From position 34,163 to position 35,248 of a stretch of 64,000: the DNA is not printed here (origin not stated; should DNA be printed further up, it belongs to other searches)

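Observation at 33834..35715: smpB co-operonic with a Fic-fold protein carrying a degenerate catalytic motif, followed by thpR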

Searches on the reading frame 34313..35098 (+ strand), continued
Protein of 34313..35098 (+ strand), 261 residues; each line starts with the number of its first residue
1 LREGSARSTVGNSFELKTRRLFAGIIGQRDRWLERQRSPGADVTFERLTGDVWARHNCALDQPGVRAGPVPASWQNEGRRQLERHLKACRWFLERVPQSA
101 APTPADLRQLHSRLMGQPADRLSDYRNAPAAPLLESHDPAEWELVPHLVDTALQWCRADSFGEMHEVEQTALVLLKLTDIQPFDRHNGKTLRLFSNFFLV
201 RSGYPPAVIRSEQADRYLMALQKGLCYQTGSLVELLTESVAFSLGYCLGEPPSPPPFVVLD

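Call 57: find_related_loci(query=A4, collection=metagenome_contigs, flank=3000)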
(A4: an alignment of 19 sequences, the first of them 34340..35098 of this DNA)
Query A4 (252 aa) in metagenome_contigs; peptide patterns used: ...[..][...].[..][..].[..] (x = any residue, [..] = any of these).
163 stretches matched a pattern; 102 encode a relative of the query (tblastn E <= 1e-3); the best 80 are kept; 80 distinct loci.
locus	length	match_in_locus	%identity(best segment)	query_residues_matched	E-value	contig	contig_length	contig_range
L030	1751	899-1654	73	1-252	3e-126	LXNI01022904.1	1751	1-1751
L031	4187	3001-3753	47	1-251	4e-76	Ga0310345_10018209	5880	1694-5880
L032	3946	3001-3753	46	1-251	9e-74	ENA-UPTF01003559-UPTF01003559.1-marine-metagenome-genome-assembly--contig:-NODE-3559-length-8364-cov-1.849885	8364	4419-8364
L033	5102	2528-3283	46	1-252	9e-73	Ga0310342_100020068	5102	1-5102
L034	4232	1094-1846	46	1-251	3e-69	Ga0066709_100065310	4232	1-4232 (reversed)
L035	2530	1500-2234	46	1-245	3e-68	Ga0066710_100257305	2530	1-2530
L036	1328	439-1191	44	1-251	2e-71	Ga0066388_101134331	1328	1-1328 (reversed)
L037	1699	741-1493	44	1-251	6e-69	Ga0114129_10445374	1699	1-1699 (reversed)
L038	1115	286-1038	45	1-251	2e-70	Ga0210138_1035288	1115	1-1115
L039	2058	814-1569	44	1-251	2e-67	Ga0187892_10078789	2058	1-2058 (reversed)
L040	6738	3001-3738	45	1-246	6e-65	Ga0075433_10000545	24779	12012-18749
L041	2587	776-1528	44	1-251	7e-66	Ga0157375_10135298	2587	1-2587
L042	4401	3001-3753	44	1-251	6e-65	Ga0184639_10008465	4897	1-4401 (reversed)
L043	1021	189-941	43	1-251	5e-69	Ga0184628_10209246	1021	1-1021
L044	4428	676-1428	43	1-251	2e-63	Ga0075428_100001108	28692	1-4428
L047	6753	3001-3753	42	1-251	1e-62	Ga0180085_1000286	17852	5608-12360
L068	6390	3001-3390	38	112-241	2e-24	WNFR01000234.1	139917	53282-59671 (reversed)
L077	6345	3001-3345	37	140-249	1e-18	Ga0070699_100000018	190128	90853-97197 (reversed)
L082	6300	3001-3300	35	140-239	8e-16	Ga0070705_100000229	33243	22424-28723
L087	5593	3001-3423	30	95-239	1e-15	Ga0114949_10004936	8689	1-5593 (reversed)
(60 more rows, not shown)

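Call 59: list_cluster_members(proteins=[P0170, P0207, P0052, P0053, P0054, P0055, P0056, P0057, P0058, P0047])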
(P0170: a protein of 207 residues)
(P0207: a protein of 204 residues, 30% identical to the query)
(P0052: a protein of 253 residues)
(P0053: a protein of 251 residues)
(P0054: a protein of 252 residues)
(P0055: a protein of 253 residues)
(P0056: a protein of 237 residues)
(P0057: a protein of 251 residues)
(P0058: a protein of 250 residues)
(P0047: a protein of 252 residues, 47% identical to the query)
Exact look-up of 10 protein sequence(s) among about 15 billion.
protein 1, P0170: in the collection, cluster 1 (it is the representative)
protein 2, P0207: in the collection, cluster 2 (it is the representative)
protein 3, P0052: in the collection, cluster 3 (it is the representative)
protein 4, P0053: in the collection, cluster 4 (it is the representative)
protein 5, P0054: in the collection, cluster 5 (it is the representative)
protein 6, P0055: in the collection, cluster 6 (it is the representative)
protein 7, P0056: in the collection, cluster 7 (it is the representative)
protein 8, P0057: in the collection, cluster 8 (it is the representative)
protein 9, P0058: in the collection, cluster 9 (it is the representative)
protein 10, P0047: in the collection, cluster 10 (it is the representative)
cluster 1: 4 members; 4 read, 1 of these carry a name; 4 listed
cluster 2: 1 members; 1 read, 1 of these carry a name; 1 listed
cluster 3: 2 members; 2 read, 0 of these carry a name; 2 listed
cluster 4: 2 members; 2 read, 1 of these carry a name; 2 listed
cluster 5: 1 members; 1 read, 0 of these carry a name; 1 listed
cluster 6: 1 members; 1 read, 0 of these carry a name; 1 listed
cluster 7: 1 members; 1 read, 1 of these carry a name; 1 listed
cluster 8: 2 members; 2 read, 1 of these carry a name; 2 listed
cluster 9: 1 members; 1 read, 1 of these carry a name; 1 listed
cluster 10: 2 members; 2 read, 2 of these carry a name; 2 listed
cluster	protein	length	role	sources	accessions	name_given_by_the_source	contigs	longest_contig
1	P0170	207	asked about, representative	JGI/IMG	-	fido (protein-threonine AMPylation protein)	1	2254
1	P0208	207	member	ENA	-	-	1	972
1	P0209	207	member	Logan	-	-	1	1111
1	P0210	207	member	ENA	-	-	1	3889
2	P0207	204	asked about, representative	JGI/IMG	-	fido (protein-threonine AMPylation protein)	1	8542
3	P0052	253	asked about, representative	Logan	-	-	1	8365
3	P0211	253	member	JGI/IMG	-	-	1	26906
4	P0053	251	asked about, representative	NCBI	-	-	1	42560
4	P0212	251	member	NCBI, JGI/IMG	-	hypothetical protein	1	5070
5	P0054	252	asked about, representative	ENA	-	-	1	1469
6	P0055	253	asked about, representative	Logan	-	-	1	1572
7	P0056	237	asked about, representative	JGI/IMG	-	Fic family protein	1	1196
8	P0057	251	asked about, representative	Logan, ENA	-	-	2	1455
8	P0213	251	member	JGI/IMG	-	fido (protein-threonine AMPylation protein)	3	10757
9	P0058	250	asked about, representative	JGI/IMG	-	fido (protein-threonine AMPylation protein)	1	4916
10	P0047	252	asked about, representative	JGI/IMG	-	fido (protein-threonine AMPylation protein)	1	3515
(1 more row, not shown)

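Call 61: find_homologous_proteins(query=P0170, max_evalue=1e-20)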
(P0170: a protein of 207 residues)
Query P0170 (207 aa): 235 proteins with E <= 1e-20 among 1114 candidates; the best 120 are listed.
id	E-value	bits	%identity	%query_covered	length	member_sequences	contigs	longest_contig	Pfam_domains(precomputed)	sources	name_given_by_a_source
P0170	6.1e-131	452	100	100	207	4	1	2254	PF02661.24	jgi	jgi:fido (protein-threonine AMPylation protein)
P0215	1.4e-126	438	96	100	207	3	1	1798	PF02661.24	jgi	-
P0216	1.8e-114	398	86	100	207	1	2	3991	PF02661.24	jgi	jgi:fido (protein-threonine AMPylation protein)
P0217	8.5e-112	389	84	100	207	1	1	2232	PF02661.24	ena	-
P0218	8.3e-100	350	75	100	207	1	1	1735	PF02661.24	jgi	jgi:fido (protein-threonine AMPylation protein)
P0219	3.5e-95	335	73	100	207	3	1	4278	PF02661.24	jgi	jgi:fido (protein-threonine AMPylation protein)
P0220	2.7e-94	332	72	100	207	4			PF02661.24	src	-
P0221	4.0e-94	332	72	100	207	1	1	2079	PF02661.24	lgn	-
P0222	8.8e-94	331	72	100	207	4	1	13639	PF02661.24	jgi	jgi:fido (protein-threonine AMPylation protein)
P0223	1.7e-93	330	72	100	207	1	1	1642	PF02661.24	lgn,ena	-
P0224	2.1e-93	329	71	100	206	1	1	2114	PF02661.24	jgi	jgi:hypothetical protein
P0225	5.6e-93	328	71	100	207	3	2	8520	PF02661.24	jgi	jgi:fido (protein-threonine AMPylation protein)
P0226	5.8e-93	328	72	100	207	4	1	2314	PF02661.24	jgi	jgi:hypothetical protein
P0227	9.2e-93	327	70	100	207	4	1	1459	PF02661.24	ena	-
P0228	1.1e-92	327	71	100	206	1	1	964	PF02661.24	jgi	jgi:hypothetical protein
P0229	1.8e-92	326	71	100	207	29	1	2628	PF02661.24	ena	-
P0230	2.4e-92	326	71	100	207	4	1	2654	PF02661.24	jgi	-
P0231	2.5e-92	326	70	100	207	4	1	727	PF02661.24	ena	-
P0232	4.4e-92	325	71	100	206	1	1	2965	PF02661.24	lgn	-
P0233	1.3e-91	324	71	100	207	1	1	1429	PF02661.24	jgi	-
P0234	1.3e-91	324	69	100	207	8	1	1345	PF02661.24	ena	-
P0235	2.3e-91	323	69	100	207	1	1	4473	PF02661.24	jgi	jgi:fido (protein-threonine AMPylation protein)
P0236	2.4e-91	323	70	100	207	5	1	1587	PF02661.24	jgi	jgi:fido (protein-threonine AMPylation protein)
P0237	3.0e-91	322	71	100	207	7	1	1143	PF02661.24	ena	-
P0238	8.6e-91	321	70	100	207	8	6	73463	PF02661.24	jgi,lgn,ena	-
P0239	9.2e-91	321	71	100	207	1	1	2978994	PF02661.24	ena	-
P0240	1.0e-90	321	71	100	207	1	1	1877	PF02661.24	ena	-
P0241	2.2e-90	320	68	100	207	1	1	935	PF02661.24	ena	-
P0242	3.1e-90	319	70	100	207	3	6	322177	PF02661.24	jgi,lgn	jgi:hypothetical protein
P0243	3.3e-90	319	71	100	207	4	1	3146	PF02661.24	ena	-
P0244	4.1e-89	315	69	100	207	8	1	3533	PF02661.24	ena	-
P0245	5.7e-89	315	70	99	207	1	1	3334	PF02661.24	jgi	jgi:fido (protein-threonine AMPylation protein)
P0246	1.1e-88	314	68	100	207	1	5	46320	PF02661.24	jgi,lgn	jgi:Fic family protein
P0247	1.1e-88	314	69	100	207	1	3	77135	PF02661.24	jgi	jgi:Fic family protein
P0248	1.1e-88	314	69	100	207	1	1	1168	PF02661.24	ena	-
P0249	1.3e-88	314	68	100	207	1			PF02661.24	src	-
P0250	1.5e-88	314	70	100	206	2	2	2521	PF02661.24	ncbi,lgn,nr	ncbi:MAG TPA: Fic family protein [Terriglobia bacterium]|nr:Fic family protein [Terriglobia bacteriu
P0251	2.1e-88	313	69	100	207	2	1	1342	PF02661.24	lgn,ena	-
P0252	3.5e-88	312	68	100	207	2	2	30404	PF02661.24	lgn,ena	-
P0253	6.0e-88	312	69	100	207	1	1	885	PF02661.24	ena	-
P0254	1.1e-87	311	66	100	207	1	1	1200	PF02661.24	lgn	-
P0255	1.2e-87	311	67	100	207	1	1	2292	PF02661.24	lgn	-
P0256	1.8e-87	310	67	100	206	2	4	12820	PF02661.24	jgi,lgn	jgi:hypothetical protein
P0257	3.3e-87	309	67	100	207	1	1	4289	PF02661.24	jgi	jgi:Fic family protein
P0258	5.3e-87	309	68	100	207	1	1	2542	PF02661.24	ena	-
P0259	5.6e-87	308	68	100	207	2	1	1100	PF02661.24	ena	-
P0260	1.3e-86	307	68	100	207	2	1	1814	PF02661.24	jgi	jgi:hypothetical protein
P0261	2.1e-86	307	68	100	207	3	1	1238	PF02661.24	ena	-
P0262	2.7e-86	306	68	100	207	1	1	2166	PF02661.24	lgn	-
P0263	8.5e-86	305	67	100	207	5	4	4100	PF02661.24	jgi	jgi:Fic family protein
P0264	2.6e-85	303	68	99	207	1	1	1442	PF02661.24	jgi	jgi:hypothetical protein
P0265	4.0e-85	302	67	100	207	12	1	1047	PF02661.24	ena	-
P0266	5.9e-85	302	67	100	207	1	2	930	PF02661.24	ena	-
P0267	1.1e-84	301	66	100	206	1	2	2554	PF02661.24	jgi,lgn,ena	-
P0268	4.6e-84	299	65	100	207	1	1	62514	PF02661.24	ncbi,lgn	-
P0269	4.7e-84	299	67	100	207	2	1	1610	PF02661.24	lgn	-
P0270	6.7e-84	298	67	100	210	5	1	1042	PF02661.24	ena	-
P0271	8.4e-84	298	65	100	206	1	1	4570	PF02661.24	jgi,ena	-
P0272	1.4e-83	297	65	100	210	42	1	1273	PF02661.24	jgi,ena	-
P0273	1.4e-83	297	67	98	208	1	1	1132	PF02661.24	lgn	-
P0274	2.0e-83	297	66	100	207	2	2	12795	PF02661.24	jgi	-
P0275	2.6e-83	296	63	100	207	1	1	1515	PF02661.24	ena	-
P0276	2.7e-83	296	65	100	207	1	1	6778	PF02661.24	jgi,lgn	-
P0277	3.0e-83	296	64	100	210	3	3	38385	PF02661.24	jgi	jgi:Fic family protein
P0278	3.5e-83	296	64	100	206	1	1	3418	PF02661.24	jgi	jgi:Fic family protein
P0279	4.0e-83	296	65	100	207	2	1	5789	PF02661.24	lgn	-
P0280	4.8e-83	296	64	100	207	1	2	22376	PF02661.24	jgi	jgi:Fic family protein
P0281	5.7e-83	295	65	100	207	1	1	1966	PF02661.24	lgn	-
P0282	6.1e-83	295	64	100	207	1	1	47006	PF02661.24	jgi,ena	-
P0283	1.1e-82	294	65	100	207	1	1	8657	PF02661.24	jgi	jgi:hypothetical protein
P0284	1.6e-82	294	65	99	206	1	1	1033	PF02661.24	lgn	-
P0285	1.8e-82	294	64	100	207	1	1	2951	PF02661.24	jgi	jgi:hypothetical protein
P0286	1.9e-82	294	64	100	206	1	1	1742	PF02661.24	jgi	jgi:hypothetical protein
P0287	6.3e-82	292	64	100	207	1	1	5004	PF02661.24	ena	-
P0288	8.3e-82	292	64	100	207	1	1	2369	PF02661.24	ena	-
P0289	9.3e-82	291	63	100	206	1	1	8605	PF02661.24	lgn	-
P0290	9.8e-82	291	64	100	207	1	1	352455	PF02661.24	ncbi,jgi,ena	jgi:Fic/DOC family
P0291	1.4e-81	291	63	100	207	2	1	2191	PF02661.24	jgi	jgi:hypothetical protein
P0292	4.5e-81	289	64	100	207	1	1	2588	PF02661.24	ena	-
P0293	5.0e-81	289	63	100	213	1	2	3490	PF02661.24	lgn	-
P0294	6.4e-81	289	62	100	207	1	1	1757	PF02661.24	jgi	jgi:hypothetical protein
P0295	1.1e-80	288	63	100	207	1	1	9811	PF02661.24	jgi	-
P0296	1.2e-80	288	63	100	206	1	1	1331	PF02661.24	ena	-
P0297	1.8e-80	287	63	99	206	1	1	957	PF02661.24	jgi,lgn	-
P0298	2.0e-80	287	63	100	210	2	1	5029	PF02661.24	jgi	jgi:Fic family protein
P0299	2.7e-80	287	62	100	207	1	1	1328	PF02661.24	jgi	-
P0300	3.1e-80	286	63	100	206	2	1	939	PF02661.24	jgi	-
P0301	6.4e-80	285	63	99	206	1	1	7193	PF02661.24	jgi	jgi:hypothetical protein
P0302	1.3e-79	284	63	100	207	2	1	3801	PF02661.24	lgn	-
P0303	3.1e-79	283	62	100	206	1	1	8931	PF02661.24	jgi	jgi:Fic family protein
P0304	5.1e-79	282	60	100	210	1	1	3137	PF02661.24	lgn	-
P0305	9.6e-78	278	60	100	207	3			PF02661.24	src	-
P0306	1.2e-77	278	59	100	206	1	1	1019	PF02661.24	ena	-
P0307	2.0e-77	277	58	100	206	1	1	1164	PF02661.24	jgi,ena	-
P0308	3.7e-77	276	59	100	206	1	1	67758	PF02661.24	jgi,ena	jgi:fido (protein-threonine AMPylation protein)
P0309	3.7e-77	276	58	100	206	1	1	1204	PF02661.24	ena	-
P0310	1.1e-76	275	59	100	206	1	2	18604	PF02661.24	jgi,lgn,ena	-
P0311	1.2e-76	275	57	100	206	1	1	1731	PF02661.24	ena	-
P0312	1.4e-76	275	60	100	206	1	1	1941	PF02661.24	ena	-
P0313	1.6e-76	274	59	100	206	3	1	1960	PF02661.24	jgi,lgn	-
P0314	2.4e-76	274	59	97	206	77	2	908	PF02661.24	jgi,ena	jgi:fido (protein-threonine AMPylation protein)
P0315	2.6e-76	274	58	100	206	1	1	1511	PF02661.24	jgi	-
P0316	3.0e-76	273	60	99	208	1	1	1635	PF02661.24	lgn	-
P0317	3.2e-76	273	58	100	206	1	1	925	PF02661.24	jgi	jgi:fido (protein-threonine AMPylation protein)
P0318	3.9e-76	273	61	100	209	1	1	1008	PF02661.24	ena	-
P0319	7.2e-76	272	66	92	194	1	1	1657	PF02661.24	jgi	jgi:hypothetical protein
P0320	9.5e-76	272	60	99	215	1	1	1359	PF02661.24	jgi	jgi:hypothetical protein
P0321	1.6e-75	271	60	98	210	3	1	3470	PF02661.24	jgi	-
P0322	2.0e-75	271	60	99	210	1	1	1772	PF02661.24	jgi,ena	-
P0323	3.2e-75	270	59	100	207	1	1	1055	PF02661.24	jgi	jgi:fido (protein-threonine AMPylation protein)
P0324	4.1e-75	270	58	100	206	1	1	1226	PF02661.24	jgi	-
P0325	6.4e-75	269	60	100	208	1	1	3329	PF02661.24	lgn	-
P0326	6.6e-75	269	57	100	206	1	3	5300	PF02661.24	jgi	jgi:fido (protein-threonine AMPylation protein)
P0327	7.2e-75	269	61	98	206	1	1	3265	PF02661.24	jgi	jgi:hypothetical protein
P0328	8.0e-75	269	57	100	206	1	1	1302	PF02661.24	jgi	-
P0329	1.0e-74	268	60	99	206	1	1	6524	PF02661.24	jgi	jgi:fido (protein-threonine AMPylation protein)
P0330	1.9e-74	268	58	100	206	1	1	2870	PF02661.24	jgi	jgi:fido (protein-threonine AMPylation protein)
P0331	2.0e-74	268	58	100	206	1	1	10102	PF02661.24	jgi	-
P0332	2.1e-74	267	59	98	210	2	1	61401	PF02661.24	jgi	-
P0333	3.7e-74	267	57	100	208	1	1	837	PF02661.24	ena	-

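Call 62: find_encoding_contigs(protein=P0290, flank=5000, max_places=2)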
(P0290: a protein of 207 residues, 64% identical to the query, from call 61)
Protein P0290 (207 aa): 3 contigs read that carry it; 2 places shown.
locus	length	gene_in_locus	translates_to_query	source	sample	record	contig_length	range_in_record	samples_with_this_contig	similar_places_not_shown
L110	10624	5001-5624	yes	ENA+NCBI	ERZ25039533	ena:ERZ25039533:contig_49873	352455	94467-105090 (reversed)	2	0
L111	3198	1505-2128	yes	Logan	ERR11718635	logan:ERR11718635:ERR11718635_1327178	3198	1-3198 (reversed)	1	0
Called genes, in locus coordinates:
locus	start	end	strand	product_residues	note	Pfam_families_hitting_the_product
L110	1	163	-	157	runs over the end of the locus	PF07963:N_methyl (weak)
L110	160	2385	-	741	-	PF07719:TPR_2 (faint), PF13428:TPR_14 (faint), PF00263:Secretin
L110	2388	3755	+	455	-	PF13727:CoA_binding_3 (weak), PF02397:Bac_transf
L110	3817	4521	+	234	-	-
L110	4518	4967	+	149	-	PF01668:SmpB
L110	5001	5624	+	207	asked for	PF02661:Fic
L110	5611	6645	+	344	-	PF00899:ThiF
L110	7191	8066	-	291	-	PF01149:Fapy_DNA_glyco, PF06831:H2TH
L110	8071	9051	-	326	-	PF00730:HhH-GPD, PF00633:HHH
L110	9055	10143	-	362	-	PF04055:Radical_SAM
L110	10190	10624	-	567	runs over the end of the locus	PF19289:PmbA_TldD_3rd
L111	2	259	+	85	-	?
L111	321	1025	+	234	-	-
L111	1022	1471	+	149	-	PF01668:SmpB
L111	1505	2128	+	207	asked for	PF02661:Fic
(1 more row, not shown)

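Call 67: search_protein_families(library=ncbifam, proteins=[L110:5611-6645:+, L087:1292-2776:+, L077:2217-2558:+, L110:3817-4521:+, L047:3830-4552:+], max_evalue=0.001)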
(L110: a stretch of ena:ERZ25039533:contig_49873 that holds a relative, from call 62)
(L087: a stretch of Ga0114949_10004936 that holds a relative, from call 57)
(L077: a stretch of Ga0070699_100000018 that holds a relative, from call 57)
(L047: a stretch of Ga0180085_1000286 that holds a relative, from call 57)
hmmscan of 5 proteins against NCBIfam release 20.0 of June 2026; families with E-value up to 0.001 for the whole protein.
L110:5611-6645:+ (344 aa): 21 families
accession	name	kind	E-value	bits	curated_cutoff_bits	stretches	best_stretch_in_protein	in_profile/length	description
NF009123.0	PRK12475.1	subfamily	1.7e-105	353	510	1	8-343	2-338/338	MoeB/ThiF family adenylyltransferase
TIGR02356.1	adenyl_thiF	equivalog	1.2e-73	246.8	275.25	1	10-214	1-203/203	thiazole biosynthesis adenylyltransferase ThiF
NF006444.0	PRK08762.1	equivalog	2.1e-67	227.4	449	1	5-255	122-371/387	molybdopterin-synthase adenylyltransferase MoeB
NF004281.0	PRK05690.1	subfamily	1.6e-51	174.9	266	1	6-251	8-248/250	molybdopterin-synthase adenylyltransferase MoeB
NF047750.1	SAMPActivE1UbaA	equivalog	2.2e-51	174.8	450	1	9-258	11-255/270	SAMP-activating enzyme E1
NF005902.0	PRK07878.1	equivalog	2.7e-43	148.3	647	1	9-245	21-259/392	adenylyltransferase/sulfurtransferase MoeZ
NF006204.0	PRK08328.1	equivalog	5.1e-43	147.3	339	1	9-239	8-230/231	hypothetical protein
TIGR02355.1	moeB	equivalog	8.3e-42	143.2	376.55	1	10-251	4-240/240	molybdopterin-synthase adenylyltransferase MoeB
NF005646.0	PRK07411.1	equivalog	2.1e-40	139.1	633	1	9-244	17-250/390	molybdopterin-synthase adenylyltransferase MoeB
NF004111.0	PRK05600.1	equivalog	3.1e-39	135.2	437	1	4-245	15-257/371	ThiF family adenylyltransferase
NF006395.0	PRK08644.1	equivalog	4.2e-26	91.9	159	1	23-216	23-211/215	sulfur carrier protein ThiS adenylyltransferase ThiF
TIGR02354.1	thiF_fam2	equivalog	3e-19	69.7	152.2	1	27-157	18-145/200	thiamine biosynthesis protein ThiF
TIGR01408.1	Ube1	subfamily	8.8e-18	63.4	750.05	1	9-167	400-563/1008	ubiquitin-activating enzyme E1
NF006077.0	PRK08223.1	equivalog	2.4e-17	62.8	266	1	20-157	18-155/296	hypothetical protein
NF058523.1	6A-MBL_cap2_3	equivalog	1.6e-15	56.7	320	1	26-128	294-397/665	anti-phage 6A-MBL system cap2_3 protein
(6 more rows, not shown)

L087:1292-2776:+ (494 aa): 13 families
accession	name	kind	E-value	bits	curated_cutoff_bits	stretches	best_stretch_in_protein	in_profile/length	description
NF002083.0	PRK00913.3-5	equivalog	6.9e-155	516.7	468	1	1-490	1-488/492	leucyl aminopeptidase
NF002073.0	PRK00913.1-2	equivalog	2.4e-150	501.7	432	1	11-490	16-499/505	leucyl aminopeptidase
NF002077.0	PRK00913.2-4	equivalog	3e-146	488.4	471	1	19-490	20-496/501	leucyl aminopeptidase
NF002074.0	PRK00913.1-4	equivalog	2.3e-137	458.8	415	1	1-486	1-487/496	leucyl aminopeptidase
NF002082.0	PRK00913.3-4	equivalog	3e-134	448.6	552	1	1-489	1-500/504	leucyl aminopeptidase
NF002076.0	PRK00913.2-3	equivalog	7.6e-133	444.1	491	1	1-490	1-491/494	leucyl aminopeptidase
NF002075.0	PRK00913.2-2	equivalog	7.8e-130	434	468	1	15-490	20-497/502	leucyl aminopeptidase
NF002081.0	PRK00913.3-3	equivalog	4.8e-112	375.2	485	1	83-489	64-478/485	leucyl aminopeptidase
NF002072.0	PRK00913.1-1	equivalog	6.7e-110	368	826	1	19-486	19-489/502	leucyl aminopeptidase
NF002078.0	PRK00913.2-5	equivalog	1.2e-88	297.8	622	1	12-488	13-493/500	leucyl aminopeptidase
NF002080.0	PRK00913.3-2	equivalog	4.1e-82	276.4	475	1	166-472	121-429/447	leucyl aminopeptidase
NF002079.0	PRK00913.3-1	equivalog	9.6e-79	265.3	1013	1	77-487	58-487/496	leucyl aminopeptidase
NF003450.0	PRK05015.1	equivalog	1e-73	248.5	437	1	175-489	102-425/429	aminopeptidase PepB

L077:2217-2558:+ (113 aa): 0 families

L110:3817-4521:+ (234 aa): 0 families

L047:3830-4552:+ (240 aa): 0 families
